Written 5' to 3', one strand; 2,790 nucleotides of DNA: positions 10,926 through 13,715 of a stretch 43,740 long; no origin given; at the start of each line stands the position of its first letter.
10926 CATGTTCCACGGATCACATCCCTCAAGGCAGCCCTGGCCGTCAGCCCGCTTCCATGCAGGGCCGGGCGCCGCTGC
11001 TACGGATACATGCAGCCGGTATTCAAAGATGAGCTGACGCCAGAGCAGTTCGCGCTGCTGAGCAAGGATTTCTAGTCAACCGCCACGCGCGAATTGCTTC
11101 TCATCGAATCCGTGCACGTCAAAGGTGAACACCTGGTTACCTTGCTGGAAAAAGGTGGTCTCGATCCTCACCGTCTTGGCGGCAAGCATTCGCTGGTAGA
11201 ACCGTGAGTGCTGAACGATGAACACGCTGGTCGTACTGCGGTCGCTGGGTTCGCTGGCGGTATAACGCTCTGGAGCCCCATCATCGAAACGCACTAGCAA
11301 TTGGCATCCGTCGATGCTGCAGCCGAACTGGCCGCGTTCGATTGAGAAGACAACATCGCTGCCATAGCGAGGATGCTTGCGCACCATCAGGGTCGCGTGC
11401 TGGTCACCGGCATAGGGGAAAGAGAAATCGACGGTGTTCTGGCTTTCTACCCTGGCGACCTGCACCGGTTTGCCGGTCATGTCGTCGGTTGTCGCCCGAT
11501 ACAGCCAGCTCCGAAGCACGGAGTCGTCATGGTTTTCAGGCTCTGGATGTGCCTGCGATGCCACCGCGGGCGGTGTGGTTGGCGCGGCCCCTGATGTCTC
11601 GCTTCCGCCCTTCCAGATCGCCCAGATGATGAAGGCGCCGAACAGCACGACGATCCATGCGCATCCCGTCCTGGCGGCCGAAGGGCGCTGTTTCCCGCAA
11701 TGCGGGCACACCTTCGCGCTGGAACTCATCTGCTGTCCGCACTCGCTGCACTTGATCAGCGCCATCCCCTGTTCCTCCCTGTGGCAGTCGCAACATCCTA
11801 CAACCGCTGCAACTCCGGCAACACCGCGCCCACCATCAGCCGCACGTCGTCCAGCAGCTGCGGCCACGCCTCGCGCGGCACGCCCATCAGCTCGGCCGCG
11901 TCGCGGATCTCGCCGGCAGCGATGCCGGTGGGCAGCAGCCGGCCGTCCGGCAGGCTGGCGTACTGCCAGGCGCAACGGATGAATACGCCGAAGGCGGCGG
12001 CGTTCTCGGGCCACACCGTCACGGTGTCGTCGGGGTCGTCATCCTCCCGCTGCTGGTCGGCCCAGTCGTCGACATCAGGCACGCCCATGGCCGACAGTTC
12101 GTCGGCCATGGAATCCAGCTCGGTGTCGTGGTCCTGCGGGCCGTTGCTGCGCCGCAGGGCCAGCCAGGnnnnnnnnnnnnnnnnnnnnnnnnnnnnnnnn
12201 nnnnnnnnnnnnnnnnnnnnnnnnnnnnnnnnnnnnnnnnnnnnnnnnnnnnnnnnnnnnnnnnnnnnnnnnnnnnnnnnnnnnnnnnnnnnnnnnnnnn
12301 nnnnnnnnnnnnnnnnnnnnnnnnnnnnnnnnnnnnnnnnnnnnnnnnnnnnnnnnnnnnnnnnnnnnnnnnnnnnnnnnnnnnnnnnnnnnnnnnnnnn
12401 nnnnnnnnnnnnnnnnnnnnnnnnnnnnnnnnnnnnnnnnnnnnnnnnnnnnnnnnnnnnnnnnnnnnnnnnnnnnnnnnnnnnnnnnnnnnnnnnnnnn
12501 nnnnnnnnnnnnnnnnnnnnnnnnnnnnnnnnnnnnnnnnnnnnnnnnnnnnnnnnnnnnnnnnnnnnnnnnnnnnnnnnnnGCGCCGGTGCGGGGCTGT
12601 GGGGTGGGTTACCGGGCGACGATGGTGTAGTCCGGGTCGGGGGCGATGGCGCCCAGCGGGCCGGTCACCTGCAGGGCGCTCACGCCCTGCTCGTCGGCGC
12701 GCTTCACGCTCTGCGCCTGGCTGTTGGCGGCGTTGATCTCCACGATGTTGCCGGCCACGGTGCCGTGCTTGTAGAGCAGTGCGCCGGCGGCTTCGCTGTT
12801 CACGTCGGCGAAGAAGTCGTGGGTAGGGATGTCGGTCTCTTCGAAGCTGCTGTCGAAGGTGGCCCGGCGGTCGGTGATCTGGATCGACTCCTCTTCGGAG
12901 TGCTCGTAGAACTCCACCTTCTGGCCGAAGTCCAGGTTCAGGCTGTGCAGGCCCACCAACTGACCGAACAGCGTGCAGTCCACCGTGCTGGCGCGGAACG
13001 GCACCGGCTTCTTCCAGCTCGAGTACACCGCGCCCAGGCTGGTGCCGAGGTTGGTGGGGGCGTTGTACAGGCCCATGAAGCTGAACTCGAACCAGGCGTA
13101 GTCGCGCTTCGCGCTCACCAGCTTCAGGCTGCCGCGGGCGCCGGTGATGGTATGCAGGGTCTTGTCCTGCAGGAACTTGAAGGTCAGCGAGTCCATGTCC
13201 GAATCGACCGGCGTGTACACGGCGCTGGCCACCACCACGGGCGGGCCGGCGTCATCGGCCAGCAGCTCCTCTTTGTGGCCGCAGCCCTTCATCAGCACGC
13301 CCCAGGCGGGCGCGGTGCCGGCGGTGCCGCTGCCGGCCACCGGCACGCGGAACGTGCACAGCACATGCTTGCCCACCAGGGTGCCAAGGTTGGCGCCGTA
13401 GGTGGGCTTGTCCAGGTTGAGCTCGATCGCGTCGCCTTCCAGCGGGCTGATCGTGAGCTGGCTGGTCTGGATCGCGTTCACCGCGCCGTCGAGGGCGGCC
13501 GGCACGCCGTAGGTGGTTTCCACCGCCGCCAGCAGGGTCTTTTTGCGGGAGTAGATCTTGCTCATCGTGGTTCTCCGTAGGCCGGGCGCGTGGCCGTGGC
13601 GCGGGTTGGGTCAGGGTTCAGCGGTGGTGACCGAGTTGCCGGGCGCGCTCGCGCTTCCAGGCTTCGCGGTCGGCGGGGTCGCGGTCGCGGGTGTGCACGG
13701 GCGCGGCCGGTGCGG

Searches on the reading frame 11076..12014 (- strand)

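Call 59: search_protein_families(library=pfam, max_evalue=0.05, proteins=[window:11076-12014:-])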
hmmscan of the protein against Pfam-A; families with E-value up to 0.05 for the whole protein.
window:11076-12014:- (312 aa): 4 families
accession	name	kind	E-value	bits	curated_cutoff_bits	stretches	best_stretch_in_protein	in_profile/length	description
PF13248.11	Zn_ribbon_3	-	1.3e-06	28.1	27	1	87-108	3-24/26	zinc-ribbon domain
PF13240.11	Zn_Ribbon_1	-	1.3e-05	25.2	25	1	88-108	1-21/23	zinc-ribbon domain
PF10571.15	UPF0547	-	0.00066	20.2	29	1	88-107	2-21/26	Uncharacterised protein family UPF0547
PF17032.10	Zn_ribbon_15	-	0.044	15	28.9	0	70-107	36-73/73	zinc-ribbon family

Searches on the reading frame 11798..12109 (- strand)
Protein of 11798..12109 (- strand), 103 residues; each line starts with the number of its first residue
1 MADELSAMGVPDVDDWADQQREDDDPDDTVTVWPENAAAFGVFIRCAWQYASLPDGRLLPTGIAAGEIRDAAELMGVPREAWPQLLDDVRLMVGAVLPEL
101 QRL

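Call 10: search_protein_families(library=pfam, proteins=[window:11798-12109:-])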
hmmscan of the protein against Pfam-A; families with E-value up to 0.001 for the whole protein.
window:11798-12109:- (103 aa): 1 family
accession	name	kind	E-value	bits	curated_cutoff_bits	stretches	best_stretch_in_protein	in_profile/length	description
PF08809.16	DUF1799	-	9e-10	39.1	26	1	20-99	3-79/80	Phage related hypothetical protein (DUF1799)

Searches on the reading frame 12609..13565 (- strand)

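Call 10: search_protein_families(library=pfam, proteins=[window:12609-13565:-])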
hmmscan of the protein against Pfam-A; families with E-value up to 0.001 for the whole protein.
window:12609-13565:- (318 aa): 1 family
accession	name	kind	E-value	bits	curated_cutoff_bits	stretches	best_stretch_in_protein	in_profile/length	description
PF18906.5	Phage_tube_2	-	2e-06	28.1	27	1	8-278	3-246/266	Phage tail tube protein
